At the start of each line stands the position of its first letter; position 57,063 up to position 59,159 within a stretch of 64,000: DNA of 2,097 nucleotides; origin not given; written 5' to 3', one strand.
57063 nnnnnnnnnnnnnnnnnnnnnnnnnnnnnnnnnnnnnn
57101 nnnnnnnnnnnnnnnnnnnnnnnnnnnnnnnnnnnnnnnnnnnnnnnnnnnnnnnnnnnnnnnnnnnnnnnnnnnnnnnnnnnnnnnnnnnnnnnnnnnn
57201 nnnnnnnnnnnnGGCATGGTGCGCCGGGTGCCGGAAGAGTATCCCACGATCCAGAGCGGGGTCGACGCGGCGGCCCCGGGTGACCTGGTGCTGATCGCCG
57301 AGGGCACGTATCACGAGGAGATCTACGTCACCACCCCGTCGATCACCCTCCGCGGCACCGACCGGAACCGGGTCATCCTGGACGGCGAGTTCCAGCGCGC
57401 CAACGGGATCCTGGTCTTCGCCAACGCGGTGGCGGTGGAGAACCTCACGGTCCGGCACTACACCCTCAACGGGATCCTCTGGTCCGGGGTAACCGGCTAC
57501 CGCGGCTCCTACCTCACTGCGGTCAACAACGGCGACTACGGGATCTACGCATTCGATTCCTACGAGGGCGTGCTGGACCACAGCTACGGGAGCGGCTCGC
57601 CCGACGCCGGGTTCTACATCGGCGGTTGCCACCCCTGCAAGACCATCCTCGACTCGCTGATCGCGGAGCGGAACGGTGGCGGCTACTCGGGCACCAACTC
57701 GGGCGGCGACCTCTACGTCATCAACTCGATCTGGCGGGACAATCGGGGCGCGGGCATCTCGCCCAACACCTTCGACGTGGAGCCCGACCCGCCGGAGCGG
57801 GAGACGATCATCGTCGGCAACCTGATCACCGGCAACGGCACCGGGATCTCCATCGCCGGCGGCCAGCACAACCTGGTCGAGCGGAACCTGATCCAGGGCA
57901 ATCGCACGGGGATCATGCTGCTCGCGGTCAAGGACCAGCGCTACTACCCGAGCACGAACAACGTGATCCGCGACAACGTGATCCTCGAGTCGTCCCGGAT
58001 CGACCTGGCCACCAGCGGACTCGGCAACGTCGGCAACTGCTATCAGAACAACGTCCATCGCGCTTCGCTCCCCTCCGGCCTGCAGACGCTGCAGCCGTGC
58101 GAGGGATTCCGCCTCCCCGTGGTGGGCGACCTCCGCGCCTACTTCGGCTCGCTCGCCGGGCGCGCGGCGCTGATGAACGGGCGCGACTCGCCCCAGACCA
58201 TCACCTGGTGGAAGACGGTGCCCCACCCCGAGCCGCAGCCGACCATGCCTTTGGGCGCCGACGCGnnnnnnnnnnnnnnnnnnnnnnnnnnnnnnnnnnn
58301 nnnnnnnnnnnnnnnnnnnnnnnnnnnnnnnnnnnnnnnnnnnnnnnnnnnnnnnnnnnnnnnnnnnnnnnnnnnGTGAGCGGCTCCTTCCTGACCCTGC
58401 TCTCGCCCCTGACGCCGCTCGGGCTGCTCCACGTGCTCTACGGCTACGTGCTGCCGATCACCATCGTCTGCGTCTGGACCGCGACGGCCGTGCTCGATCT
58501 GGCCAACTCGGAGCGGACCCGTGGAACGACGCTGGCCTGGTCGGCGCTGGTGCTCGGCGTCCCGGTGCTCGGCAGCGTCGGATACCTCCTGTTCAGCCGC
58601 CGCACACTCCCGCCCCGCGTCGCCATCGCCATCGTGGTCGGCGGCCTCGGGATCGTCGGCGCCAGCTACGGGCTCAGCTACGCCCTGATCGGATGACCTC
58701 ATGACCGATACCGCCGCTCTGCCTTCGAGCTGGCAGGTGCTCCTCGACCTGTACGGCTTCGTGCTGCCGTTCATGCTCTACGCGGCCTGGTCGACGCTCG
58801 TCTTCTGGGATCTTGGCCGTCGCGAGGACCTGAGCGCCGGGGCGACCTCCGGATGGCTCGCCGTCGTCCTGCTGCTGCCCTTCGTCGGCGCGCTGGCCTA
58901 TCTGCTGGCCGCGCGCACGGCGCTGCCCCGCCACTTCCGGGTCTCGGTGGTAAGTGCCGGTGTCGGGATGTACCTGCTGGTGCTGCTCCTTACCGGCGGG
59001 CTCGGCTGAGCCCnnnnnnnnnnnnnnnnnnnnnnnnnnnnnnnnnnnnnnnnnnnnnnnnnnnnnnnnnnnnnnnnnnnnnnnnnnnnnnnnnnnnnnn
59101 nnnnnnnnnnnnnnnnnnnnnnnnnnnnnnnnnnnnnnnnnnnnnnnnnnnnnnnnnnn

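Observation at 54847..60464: Unusual periplasmic copper/haem gene cluster: two cupredoxin-NosD-like beta-helix lipoproteins, two PLDc_N mini-proteins, a NirK-like protein and a cytochrome c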

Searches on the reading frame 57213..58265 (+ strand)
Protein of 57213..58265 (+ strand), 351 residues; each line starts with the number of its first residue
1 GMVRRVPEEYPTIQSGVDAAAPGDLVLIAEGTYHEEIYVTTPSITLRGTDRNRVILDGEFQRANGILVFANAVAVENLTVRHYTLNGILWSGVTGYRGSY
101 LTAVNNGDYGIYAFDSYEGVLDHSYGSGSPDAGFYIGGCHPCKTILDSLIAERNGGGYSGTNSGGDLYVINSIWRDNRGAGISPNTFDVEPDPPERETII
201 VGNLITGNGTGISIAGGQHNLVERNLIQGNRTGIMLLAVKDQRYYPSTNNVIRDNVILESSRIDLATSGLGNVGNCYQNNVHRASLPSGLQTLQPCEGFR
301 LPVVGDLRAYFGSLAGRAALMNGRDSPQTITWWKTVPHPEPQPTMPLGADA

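Call 42: search_protein_representatives(alignment_id=A3)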
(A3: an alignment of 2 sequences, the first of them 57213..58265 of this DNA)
Query: 2 sequences, 368 profile positions. Proteins with E-value up to 0.001 (for the whole library): 17391; up to 1e-10: 2195; up to 1e-30: 409. The best 150 are listed.
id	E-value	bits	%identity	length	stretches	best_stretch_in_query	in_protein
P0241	3.4e-178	608.6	-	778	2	12-363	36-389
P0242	7.8e-137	472.5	-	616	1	1-365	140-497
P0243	2.9e-135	467.3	-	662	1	3-363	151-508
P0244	2.2e-130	451.3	-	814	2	52-366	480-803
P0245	1.8e-129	448.3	-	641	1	1-366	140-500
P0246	2.2e-127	441.4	-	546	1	1-366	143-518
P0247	1.5e-125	435.4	-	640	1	1-366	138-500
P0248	2.1e-118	411.9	-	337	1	6-272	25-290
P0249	1.7e-117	408.9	-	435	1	3-365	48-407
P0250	2.0e-116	405.3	-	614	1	1-364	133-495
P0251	3.0e-116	404.7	-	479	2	7-213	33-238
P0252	1.1e-113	396.4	-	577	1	2-364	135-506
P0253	6.7e-113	393.7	-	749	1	1-327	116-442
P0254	8.3e-112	390.2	-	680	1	1-327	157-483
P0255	2.0e-111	388.9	-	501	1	6-366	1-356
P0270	9.4e-103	360.4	-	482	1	1-366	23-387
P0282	9.6e-96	337.3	-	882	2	5-313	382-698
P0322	1.3e-81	290.8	-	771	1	6-362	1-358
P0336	1.4e-78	280.8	-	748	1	5-364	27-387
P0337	3.9e-78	279.4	-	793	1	4-365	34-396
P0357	3.5e-72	259.8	-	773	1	5-306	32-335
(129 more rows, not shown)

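Call 43: search_protein_families(library=pfam, proteins=[P0241, P0244, P0253, P0282, P0322, P0336, P0337, P0357, P0249, P0270], max_evalue=0.001)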
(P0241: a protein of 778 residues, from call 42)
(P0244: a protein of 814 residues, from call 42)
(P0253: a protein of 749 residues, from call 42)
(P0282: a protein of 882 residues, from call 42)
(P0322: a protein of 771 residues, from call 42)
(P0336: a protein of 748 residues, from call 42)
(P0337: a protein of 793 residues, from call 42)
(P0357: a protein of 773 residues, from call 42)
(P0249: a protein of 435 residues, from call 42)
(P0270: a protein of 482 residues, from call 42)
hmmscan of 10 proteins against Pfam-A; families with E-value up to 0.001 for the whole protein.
P0241 (778 aa): 2 families
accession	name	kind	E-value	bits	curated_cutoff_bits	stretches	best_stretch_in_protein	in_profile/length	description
PF13229.12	Beta_helix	-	5.8e-22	78.4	25.9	1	121-277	11-144/158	Right handed beta helix region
PF05048.19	NosD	-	3.7e-11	43.3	23.6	1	493-659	17-156/212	Periplasmic copper-binding protein (NosD)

P0244 (814 aa): 1 family
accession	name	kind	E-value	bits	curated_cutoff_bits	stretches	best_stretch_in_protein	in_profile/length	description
PF13229.12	Beta_helix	-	1.5e-14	54.3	25.9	2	533-687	13-144/158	Right handed beta helix region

P0253 (749 aa): 4 families
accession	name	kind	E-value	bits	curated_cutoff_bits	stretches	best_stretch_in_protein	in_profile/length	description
PF13229.12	Beta_helix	-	4.4e-09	36.6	25.9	1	201-367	1-145/158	Right handed beta helix region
PF00127.26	Copper-bind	-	3.6e-08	34.2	21.2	1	5-82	13-98/99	Copper binding proteins, plastocyanin/azurin family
PF13473.12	Cupredoxin_1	-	3.6e-07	30.6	27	1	2-72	28-100/104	Cupredoxin-like domain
PF05048.19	NosD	-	0.00021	21.2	23.6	0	201-386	17-168/212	Periplasmic copper-binding protein (NosD)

P0282 (882 aa): 2 families
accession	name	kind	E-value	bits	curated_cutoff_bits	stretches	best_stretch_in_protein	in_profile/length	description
PF13229.12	Beta_helix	-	4.5e-14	52.8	25.9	2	480-637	11-145/158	Right handed beta helix region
PF05048.19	NosD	-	0.00014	21.8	23.6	0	487-657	33-169/212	Periplasmic copper-binding protein (NosD)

P0322 (771 aa): 3 families
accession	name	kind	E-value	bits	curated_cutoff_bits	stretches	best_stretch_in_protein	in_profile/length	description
PF07676.18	PD40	-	6.3e-18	64.7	20.9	1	643-671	2-30/38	WD40-like Beta Propeller Repeat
PF13229.12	Beta_helix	-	1.1e-12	48.3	25.9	1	84-250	2-145/158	Right handed beta helix region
PF05048.19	NosD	-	3.1e-05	24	23.6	0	58-179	36-154/212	Periplasmic copper-binding protein (NosD)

P0336 (748 aa): 2 families
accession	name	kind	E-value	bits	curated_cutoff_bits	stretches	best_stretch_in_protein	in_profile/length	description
PF07676.18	PD40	-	2.6e-14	53.1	20.9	1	514-530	13-29/38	WD40-like Beta Propeller Repeat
PF13229.12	Beta_helix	-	4.8e-08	33.2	25.9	1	111-281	2-149/158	Right handed beta helix region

P0337 (793 aa): 3 families
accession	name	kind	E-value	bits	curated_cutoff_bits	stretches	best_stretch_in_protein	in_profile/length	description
PF07676.18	PD40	-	7.7e-23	80.3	20.9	2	636-664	8-37/38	WD40-like Beta Propeller Repeat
PF13229.12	Beta_helix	-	2.6e-07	30.8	25.9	1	123-287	6-147/158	Right handed beta helix region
PF00930.27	DPPIV_N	-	2.9e-05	23.4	22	0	658-701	22-63/354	Dipeptidyl peptidase IV (DPP IV) N-terminal region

P0357 (773 aa): 4 families
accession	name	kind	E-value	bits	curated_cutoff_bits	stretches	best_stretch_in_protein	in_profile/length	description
PF07676.18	PD40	-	2.3e-20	72.4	20.9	1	650-679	1-30/38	WD40-like Beta Propeller Repeat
PF13229.12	Beta_helix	-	3.2e-10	40.3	25.9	1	118-283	4-147/158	Right handed beta helix region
PF00930.27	DPPIV_N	-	3.1e-06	26.6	22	0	633-679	18-64/354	Dipeptidyl peptidase IV (DPP IV) N-terminal region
PF05048.19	NosD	-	4.8e-05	23.3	23.6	0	132-307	12-150/212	Periplasmic copper-binding protein (NosD)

P0249 (435 aa): 1 family
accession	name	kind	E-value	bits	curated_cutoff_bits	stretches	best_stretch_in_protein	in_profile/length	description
PF13229.12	Beta_helix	-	1.4e-08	35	25.9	1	135-300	4-145/158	Right handed beta helix region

P0270 (482 aa): 2 families
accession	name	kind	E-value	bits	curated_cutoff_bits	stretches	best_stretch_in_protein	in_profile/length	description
PF13229.12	Beta_helix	-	1.3e-12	48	25.9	1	81-210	17-146/158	Right handed beta helix region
PF05048.19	NosD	-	7.7e-05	22.7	23.6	0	134-296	39-168/212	Periplasmic copper-binding protein (NosD)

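Call 49: find_related_loci(query=A6, collection=metagenome_contigs, flank=6000)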
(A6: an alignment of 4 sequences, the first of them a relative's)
Query A6 (435 aa) in metagenome_contigs; peptide patterns used: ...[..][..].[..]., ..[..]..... (x = any residue, [..] = any of these).
600 stretches matched a pattern (row limit reached: there are more); 476 encode a relative of the query (tblastn E <= 1e-3); the best 80 are kept; 80 distinct loci.
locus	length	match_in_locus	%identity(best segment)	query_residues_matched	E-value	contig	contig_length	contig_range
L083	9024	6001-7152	62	48-426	2e-156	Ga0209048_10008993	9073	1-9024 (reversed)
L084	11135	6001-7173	61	17-403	1e-150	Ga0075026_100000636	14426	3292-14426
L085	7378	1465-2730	60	2-414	1e-148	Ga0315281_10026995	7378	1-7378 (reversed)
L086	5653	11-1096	63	49-408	2e-149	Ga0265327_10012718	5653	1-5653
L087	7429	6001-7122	61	37-408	4e-148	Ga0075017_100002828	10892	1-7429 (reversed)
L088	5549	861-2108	56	17-434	5e-147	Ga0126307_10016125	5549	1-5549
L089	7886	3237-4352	62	47-414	1e-143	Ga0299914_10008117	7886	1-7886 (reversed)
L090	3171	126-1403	59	5-431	2e-145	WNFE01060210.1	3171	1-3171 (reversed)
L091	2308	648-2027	50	15-433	2e-146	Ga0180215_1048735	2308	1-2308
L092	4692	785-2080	53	32-433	5e-134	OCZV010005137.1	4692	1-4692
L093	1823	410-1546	58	51-433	8e-143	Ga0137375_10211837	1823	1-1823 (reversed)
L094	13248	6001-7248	53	48-433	2e-132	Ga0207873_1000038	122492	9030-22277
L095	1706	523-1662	57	44-424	3e-141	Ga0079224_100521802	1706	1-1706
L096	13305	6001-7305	52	48-433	2e-129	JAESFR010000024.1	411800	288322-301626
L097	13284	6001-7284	52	33-431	2e-130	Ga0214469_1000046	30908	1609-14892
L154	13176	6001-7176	54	49-433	1e-117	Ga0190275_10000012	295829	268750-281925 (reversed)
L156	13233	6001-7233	48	25-403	2e-117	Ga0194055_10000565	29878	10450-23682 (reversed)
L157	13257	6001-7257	48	48-433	2e-117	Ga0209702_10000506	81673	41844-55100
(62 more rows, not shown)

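Call 52: search_protein_families(library=pfam, proteins=[L097:7324-8343:+, L096:7311-8309:+, L154:7190-8353:+, L157:7360-8223:+, L097:5470-5904:+, L094:4426-5280:+, L094:7310-8173:+, L084:4169-5659:+, L157:8311-9690:-, L156:10232-10975:+], max_evalue=0.01)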
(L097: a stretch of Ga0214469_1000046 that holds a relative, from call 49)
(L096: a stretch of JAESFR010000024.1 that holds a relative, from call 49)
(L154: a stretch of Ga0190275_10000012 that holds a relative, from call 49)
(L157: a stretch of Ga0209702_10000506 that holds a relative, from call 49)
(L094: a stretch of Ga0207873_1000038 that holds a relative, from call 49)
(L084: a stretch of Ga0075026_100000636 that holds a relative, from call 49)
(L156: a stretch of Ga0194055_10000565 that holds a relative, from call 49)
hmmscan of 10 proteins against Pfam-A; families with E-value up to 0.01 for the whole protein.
L097:7324-8343:+ (339 aa): 1 family
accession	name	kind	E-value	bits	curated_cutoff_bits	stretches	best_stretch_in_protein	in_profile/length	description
PF09362.15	DUF1996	-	1e-38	134.2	27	1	110-313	1-237/237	Domain of unknown function (DUF1996)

L096:7311-8309:+ (332 aa): 1 family
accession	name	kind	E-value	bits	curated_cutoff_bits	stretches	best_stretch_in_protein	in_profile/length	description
PF09362.15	DUF1996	-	1.7e-45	156.4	27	1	94-299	1-237/237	Domain of unknown function (DUF1996)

L154:7190-8353:+ (387 aa): 1 family
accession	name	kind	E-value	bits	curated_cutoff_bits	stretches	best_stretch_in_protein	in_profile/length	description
PF09362.15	DUF1996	-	1.1e-40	140.6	27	1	144-365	1-237/237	Domain of unknown function (DUF1996)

L157:7360-8223:+ (287 aa): 1 family
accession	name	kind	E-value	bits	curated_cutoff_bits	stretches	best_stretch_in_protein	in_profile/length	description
PF09362.15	DUF1996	-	1.1e-32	114.4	27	1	58-264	1-237/237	Domain of unknown function (DUF1996)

L097:5470-5904:+ (144 aa): 2 families
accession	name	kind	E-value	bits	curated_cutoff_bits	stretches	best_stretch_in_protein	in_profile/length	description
PF00127.26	Copper-bind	-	6.4e-10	39.8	21.2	1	65-142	13-98/99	Copper binding proteins, plastocyanin/azurin family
PF13473.12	Cupredoxin_1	-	1.4e-06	28.7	27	1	53-135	19-100/104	Cupredoxin-like domain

L094:4426-5280:+ (284 aa): 6 families
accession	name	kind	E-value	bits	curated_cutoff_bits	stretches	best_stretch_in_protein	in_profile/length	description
PF13561.12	adh_short_C2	-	3.5e-57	194.1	27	1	36-256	6-234/236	Enoyl-(Acyl carrier protein) reductase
PF00106.31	adh_short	-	4.1e-44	150.8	26.6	1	27-206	1-190/195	short chain dehydrogenase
PF23441.1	SDR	-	8.3e-12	45.5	27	1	70-256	66-254/258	SDR-like rossmann domain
PF01370.27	Epimerase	-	3.5e-07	30.3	20.9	1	29-138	1-105/240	NAD dependent epimerase/dehydratase family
PF04321.23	RmlD_sub_bind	-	4.4e-05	23.1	27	1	29-138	3-92/287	RmlD substrate binding domain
PF08659.16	KR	-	5.1e-05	23.7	22.6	1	29-175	3-158/180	KR domain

L094:7310-8173:+ (287 aa): 0 families

L084:4169-5659:+ (496 aa): 2 families
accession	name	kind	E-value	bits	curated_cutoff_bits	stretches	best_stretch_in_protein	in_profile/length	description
PF00883.26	Peptidase_M17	-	1.4e-121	406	25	1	180-485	2-310/310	Cytosol aminopeptidase family, catalytic domain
PF02789.23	Peptidase_M17_N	-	6.7e-22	78.2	23.4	1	22-144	2-127/129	Cytosol aminopeptidase family, N-terminal domain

L157:8311-9690:- (459 aa): 5 families
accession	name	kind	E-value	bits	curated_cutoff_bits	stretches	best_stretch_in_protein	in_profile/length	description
PF00005.33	ABC_tran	-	1.6e-33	116.7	25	1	231-379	1-137/137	ABC transporter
PF13304.12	AAA_21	-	4.9e-10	40.4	27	1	342-410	229-300/304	AAA domain, putative AbiEii toxin, Type IV TA system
PF02463.25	SMC_N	-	2.1e-05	24.5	40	1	342-412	128-201/220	RecF/RecN/SMC N terminal domain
PF13555.12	AAA_29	-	0.00071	19.7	27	1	233-258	14-39/61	P-loop containing region of AAA domain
PF13401.12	AAA_22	-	0.0062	17.3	27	0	243-394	7-109/130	AAA domain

L156:10232-10975:+ (247 aa): 12 families
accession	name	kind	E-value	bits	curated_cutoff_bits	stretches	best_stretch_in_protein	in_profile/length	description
PF00005.33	ABC_tran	-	3.2e-33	115.7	25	1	19-167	1-137/137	ABC transporter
PF13304.12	AAA_21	-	4.6e-13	50.3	27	2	139-198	238-300/304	AAA domain, putative AbiEii toxin, Type IV TA system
PF02463.25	SMC_N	-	1.5e-07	31.5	40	1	30-205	25-206/220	RecF/RecN/SMC N terminal domain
PF00931.28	NB-ARC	-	0.00011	22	23.5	0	29-50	18-39/248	NB-ARC domain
PF13555.12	AAA_29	-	0.00017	21.7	27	1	23-51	16-44/61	P-loop containing region of AAA domain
PF13401.12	AAA_22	-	0.00026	21.8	27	1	30-187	6-114/130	AAA domain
PF03193.22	RsgA_GTPase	-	0.0041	17.4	30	1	30-61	107-138/174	RsgA GTPase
PF13476.12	AAA_23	-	0.0048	18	27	1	28-50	18-40/201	AAA domain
PF13191.12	AAA_16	-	0.0053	17.7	32.6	0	30-50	25-45/167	AAA ATPase domain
PF07728.20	AAA_5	-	0.0062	17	22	0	32-51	2-21/139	AAA domain (dynein-related subfamily)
PF25199.1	nSTAND_NTPase5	-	0.007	16.6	34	0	29-47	41-59/145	Novel STAND NTPase 5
PF20703.3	nSTAND1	-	0.007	16.5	27.1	0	24-48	28-52/379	Novel STAND NTPase 1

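Call 57: search_solved_structures(query=A4, max_evalue=10, show_alignments=0)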
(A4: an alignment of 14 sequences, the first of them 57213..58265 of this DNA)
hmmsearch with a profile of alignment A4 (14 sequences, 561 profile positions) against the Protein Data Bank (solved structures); distinct sequences matched with E-value up to 10: 23.
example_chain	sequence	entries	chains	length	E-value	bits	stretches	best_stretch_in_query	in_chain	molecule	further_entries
1qjv_A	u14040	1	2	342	1.5e-05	27.2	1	40-87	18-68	PECTIN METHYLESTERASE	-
2ntb_A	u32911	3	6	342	1.5e-05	27.2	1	40-87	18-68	Pectinesterase A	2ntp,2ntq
2nsp_A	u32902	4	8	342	1.5e-05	27.2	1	40-87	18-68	Pectinesterase A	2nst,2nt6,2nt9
6pnv_A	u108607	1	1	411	2.1e-05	26.7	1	416-529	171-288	Tol-Pal system protein TolB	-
1crz_A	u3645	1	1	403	2.8e-05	26.3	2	409-485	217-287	TOLB PROTEIN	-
2w8b_A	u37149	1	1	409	2.9e-05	26.3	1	416-527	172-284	PROTEIN TOLB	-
2w8b_B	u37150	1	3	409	2.9e-05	26.2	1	416-527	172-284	PROTEIN TOLB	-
2hqs_A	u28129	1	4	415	3e-05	26.2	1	416-527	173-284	Protein tolB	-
4pwz_A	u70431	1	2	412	3.2e-05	26.1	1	416-521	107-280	Protein TolB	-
4jml_A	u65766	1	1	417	3.2e-05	26.1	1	416-527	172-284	Protein TolB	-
4r40_A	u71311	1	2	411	3.3e-05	26.1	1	416-521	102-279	Protein TolB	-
7nst_E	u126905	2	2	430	3.5e-05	26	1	416-527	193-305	Tol-Pal system protein TolB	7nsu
3iax_A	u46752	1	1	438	3.6e-05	25.9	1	416-527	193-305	Protein tolB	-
1c5k_A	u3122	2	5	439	3.9e-05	25.8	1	416-527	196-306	PROTEIN (TOLB PROTEIN) | PROTEIN TOLB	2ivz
3uw0_A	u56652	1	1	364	9e-05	24.6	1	17-112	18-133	pectinesterase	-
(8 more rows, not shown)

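Call 64: search_protein_families(library=pfam, alignment_id=A8, max_evalue=0.0001)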
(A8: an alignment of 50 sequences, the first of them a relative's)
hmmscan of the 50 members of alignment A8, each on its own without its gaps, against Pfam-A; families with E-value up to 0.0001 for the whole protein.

A. member 1, P0241 (778 aa): 2 families
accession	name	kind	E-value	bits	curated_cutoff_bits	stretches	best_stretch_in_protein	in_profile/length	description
PF13229.12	Beta_helix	-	5.8e-22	78.4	25.9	1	121-277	11-144/158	Right handed beta helix region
PF05048.19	NosD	-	3.7e-11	43.3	23.6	1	493-659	17-156/212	Periplasmic copper-binding protein (NosD)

B. families by the number of members that match (of 50 scanned): 9 families
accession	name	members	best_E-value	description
PF13229.12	Beta_helix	50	5.8e-22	Right handed beta helix region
PF05048.19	NosD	24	5.2e-12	Periplasmic copper-binding protein (NosD)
PF00127.26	Copper-bind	23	2.1e-13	Copper binding proteins, plastocyanin/azurin family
PF13473.12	Cupredoxin_1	16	1.7e-11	Cupredoxin-like domain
PF13396.11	PLDc_N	11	4.9e-11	Phospholipase_D-nuclease N-terminal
PF07676.18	PD40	5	7.7e-23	WD40-like Beta Propeller Repeat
PF07602.17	DUF1565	2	6.8e-07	Protein of unknown function (DUF1565)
PF00930.27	DPPIV_N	2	3.1e-06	Dipeptidyl peptidase IV (DPP IV) N-terminal region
PF23509.1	MSMEG_3727_PQQ-assoc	1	2.5e-05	MSMEG_3727, PQQ-associated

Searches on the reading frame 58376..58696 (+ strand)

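Call 3: search_protein_families(library=pfam, proteins=[window:58376-58696:+], max_evalue=0.01)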
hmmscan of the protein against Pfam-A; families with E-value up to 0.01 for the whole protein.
window:58376-58696:+ (106 aa): 2 families
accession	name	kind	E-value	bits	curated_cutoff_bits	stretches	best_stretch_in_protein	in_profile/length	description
PF13396.11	PLDc_N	-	5.1e-08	33.2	23.3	1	35-75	3-42/42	Phospholipase_D-nuclease N-terminal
PF10658.14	DUF2484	-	0.0093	16.6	25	0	26-71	3-47/76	Protein of unknown function (DUF2484)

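Call 4: search_protein_families(library=ncbifam, proteins=[window:58376-58696:+], max_evalue=0.01)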
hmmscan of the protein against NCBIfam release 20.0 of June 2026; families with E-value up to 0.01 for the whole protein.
window:58376-58696:+ (106 aa): 0 families

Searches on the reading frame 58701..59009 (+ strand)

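Call 3: search_protein_families(library=pfam, proteins=[window:58701-59009:+], max_evalue=0.01)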
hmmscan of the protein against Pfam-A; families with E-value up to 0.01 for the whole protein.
window:58701-59009:+ (102 aa): 1 family
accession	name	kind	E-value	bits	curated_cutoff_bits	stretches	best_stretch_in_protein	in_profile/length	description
PF13396.11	PLDc_N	-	3.9e-07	30.4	23.3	1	32-71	4-41/42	Phospholipase_D-nuclease N-terminal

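Call 4: search_protein_families(library=ncbifam, proteins=[window:58701-59009:+], max_evalue=0.01)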
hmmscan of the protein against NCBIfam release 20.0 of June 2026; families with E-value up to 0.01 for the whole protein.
window:58701-59009:+ (102 aa): 0 families
